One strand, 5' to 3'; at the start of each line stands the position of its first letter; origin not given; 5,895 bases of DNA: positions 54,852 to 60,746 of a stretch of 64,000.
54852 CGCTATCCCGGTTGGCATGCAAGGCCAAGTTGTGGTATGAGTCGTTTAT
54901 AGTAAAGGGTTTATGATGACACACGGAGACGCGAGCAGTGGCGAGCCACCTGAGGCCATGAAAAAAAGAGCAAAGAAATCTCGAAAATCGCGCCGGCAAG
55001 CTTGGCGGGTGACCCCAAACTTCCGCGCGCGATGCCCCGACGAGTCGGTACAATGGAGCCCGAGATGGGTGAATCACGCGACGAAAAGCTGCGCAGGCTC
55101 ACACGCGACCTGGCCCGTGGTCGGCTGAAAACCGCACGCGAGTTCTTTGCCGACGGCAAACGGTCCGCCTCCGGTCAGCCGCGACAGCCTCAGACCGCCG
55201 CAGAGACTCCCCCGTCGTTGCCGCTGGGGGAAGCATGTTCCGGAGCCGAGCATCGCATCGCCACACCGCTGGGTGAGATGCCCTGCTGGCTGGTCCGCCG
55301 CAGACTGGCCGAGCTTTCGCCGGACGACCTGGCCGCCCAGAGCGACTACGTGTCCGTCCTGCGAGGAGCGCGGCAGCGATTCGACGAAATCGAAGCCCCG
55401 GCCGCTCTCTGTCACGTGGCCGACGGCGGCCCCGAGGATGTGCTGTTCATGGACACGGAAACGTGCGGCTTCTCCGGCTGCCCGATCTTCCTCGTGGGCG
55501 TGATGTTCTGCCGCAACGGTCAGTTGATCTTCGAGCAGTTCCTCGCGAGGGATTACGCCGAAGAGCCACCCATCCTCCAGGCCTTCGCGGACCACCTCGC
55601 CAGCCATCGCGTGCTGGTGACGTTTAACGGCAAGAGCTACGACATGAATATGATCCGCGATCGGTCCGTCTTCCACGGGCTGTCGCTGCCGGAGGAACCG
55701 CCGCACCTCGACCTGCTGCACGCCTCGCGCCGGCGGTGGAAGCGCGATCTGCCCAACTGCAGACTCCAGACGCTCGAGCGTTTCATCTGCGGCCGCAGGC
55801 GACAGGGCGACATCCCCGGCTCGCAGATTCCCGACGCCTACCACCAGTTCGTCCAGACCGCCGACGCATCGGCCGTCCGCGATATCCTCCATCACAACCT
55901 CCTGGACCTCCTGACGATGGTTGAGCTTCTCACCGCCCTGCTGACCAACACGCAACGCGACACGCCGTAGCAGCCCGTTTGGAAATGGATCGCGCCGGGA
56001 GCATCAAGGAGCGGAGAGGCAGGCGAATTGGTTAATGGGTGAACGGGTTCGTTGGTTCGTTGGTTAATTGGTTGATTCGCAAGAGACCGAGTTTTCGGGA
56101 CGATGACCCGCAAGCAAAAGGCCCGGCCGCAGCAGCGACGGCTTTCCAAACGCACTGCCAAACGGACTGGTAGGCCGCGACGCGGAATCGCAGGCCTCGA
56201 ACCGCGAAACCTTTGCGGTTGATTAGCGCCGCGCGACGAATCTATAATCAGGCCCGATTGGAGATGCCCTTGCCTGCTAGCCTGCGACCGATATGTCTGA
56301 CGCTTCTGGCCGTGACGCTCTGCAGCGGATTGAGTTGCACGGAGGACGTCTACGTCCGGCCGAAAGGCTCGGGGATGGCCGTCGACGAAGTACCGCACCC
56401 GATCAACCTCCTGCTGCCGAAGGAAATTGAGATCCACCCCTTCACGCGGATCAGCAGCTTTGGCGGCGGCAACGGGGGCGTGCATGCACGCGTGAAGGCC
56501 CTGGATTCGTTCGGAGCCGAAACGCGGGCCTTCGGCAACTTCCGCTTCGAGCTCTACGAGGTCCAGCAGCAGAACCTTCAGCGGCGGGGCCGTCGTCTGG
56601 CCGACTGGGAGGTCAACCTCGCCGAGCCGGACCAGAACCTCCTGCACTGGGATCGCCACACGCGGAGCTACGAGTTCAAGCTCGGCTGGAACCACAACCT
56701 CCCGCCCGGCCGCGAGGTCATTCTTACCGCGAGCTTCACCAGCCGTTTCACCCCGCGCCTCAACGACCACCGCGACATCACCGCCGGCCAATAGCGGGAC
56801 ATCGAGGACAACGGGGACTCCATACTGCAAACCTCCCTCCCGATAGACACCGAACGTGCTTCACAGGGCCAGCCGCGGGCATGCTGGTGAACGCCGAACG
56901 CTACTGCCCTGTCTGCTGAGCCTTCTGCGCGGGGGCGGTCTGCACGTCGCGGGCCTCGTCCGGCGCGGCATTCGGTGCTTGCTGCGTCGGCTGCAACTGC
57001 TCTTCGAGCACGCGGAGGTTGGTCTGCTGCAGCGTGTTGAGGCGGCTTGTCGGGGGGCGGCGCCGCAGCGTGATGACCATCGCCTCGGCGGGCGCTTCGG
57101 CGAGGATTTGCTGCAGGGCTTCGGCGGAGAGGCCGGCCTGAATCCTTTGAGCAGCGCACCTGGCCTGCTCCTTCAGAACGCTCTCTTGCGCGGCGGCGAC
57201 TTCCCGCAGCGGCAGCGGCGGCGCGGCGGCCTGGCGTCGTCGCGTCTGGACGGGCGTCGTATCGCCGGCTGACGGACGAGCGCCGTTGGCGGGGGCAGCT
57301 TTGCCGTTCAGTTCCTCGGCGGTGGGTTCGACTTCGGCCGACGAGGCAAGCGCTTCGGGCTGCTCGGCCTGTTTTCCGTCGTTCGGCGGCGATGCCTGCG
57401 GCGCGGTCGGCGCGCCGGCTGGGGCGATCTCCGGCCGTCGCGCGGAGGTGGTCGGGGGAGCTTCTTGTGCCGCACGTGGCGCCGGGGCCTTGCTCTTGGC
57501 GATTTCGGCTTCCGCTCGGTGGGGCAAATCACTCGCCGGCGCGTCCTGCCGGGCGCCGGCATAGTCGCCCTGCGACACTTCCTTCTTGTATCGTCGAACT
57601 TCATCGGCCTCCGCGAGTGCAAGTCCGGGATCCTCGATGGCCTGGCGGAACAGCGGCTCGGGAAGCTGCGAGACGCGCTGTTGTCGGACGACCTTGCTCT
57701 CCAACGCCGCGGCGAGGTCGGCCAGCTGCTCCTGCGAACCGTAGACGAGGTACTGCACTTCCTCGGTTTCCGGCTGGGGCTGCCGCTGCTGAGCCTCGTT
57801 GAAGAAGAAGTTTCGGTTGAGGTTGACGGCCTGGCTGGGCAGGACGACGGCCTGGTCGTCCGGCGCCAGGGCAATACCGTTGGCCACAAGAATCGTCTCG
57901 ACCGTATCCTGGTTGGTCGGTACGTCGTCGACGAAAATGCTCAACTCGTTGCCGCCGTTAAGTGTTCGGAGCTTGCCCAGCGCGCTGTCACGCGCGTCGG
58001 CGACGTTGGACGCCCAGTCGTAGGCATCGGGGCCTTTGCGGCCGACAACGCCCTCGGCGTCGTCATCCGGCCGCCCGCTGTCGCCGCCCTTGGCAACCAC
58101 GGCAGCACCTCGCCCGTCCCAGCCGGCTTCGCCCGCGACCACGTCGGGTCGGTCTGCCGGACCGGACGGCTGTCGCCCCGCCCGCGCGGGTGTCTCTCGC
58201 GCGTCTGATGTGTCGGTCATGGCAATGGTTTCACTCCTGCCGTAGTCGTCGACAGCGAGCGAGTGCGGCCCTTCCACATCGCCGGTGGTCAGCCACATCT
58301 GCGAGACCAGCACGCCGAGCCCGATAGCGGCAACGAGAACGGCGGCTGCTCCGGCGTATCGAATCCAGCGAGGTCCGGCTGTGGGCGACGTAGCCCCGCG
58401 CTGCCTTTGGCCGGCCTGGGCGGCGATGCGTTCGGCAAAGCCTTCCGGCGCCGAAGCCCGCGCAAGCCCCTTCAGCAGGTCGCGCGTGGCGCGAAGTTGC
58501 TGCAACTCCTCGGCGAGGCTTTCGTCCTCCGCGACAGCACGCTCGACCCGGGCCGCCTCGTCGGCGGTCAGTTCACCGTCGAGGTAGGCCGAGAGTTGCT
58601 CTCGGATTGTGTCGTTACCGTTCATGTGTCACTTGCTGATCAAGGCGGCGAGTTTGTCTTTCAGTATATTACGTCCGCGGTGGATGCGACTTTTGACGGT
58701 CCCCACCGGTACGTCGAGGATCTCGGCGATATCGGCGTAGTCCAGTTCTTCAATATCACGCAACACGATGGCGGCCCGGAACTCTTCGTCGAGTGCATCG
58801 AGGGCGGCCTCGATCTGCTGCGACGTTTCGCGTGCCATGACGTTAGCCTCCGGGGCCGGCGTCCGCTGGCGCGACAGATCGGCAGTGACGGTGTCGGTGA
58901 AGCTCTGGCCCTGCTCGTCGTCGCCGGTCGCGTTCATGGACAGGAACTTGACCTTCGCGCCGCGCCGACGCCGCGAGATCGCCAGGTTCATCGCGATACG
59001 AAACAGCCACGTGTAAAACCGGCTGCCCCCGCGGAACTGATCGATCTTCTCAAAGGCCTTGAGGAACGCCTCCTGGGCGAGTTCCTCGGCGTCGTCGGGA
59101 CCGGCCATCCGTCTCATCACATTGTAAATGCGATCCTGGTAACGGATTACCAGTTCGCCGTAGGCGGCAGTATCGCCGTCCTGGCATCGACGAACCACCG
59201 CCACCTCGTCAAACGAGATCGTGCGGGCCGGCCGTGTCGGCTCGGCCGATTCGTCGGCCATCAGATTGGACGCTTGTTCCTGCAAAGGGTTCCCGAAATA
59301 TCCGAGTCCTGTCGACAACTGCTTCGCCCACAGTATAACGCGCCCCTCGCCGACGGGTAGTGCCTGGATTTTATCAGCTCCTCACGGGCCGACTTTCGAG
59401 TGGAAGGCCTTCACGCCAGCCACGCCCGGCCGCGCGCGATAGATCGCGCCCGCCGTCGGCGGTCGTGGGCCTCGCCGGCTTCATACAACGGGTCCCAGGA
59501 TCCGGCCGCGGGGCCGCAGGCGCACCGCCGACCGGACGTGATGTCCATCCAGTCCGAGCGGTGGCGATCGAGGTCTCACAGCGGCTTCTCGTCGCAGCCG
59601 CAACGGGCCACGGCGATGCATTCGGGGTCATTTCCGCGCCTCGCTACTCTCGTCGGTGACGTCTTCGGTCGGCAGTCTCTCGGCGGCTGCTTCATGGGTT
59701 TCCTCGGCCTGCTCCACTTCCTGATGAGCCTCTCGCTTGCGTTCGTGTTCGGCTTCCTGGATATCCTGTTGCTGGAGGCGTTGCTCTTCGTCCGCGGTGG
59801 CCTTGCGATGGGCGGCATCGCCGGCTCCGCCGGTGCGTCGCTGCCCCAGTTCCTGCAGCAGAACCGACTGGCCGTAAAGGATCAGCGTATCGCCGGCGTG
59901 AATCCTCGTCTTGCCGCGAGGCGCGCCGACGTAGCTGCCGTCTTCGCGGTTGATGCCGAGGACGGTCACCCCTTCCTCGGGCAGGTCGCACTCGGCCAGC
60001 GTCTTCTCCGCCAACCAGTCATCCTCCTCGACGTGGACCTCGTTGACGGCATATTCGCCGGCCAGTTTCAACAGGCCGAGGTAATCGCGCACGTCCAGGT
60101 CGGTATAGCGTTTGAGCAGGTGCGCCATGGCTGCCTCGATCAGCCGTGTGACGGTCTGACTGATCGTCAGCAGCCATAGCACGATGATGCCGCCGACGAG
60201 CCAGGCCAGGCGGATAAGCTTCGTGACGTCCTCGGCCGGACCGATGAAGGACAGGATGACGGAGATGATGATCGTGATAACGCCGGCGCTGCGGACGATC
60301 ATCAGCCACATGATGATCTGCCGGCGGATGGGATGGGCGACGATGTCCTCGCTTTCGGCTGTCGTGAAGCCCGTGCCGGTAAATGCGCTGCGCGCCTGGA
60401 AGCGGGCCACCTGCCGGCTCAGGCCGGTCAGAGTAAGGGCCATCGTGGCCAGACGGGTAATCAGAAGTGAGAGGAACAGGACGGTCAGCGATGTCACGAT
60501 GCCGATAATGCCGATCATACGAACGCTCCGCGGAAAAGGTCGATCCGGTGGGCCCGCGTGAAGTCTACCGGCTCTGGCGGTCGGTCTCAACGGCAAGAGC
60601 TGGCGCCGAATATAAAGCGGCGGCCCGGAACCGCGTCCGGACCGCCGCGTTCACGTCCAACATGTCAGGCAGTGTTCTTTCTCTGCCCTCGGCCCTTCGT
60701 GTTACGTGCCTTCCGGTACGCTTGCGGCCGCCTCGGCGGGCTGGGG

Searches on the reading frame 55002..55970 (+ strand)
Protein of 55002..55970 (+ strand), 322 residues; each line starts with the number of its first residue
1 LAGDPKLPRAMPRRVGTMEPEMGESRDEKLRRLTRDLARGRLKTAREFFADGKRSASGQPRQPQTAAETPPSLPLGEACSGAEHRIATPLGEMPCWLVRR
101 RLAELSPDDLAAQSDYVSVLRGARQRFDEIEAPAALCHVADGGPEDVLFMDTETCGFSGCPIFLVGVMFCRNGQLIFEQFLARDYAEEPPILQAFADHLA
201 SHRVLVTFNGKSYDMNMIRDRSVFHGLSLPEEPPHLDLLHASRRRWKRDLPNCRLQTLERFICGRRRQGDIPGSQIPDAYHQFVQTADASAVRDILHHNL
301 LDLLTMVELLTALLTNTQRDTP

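Call 88: search_protein_families(library=pfam, proteins=[window:55002-55970:+], max_evalue=0.00001)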
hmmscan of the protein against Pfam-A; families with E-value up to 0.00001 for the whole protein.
window:55002-55970:+ (322 aa): 1 family
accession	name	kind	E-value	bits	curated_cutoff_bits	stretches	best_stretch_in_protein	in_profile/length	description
PF13482.12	RNase_H_2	-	6e-36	124.3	22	1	148-313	1-164/165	RNase_H superfamily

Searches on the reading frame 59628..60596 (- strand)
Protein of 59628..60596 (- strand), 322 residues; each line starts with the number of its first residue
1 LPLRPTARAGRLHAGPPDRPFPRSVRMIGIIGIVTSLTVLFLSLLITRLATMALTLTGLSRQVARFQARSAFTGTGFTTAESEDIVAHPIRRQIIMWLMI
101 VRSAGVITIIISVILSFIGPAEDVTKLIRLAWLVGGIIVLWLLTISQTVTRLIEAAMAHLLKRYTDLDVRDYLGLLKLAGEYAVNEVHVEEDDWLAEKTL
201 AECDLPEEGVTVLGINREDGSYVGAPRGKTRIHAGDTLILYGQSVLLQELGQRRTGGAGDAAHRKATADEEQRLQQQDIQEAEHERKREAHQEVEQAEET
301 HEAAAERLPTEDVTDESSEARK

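Call 88: search_protein_families(library=pfam, proteins=[window:59628-60596:-], max_evalue=0.00001)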
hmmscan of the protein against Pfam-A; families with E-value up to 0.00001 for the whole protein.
window:59628-60596:- (322 aa): 1 family
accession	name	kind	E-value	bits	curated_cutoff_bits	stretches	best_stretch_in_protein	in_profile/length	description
PF02080.26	TrkA_C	-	2.6e-12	46.9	27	1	186-249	3-65/71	TrkA-C domain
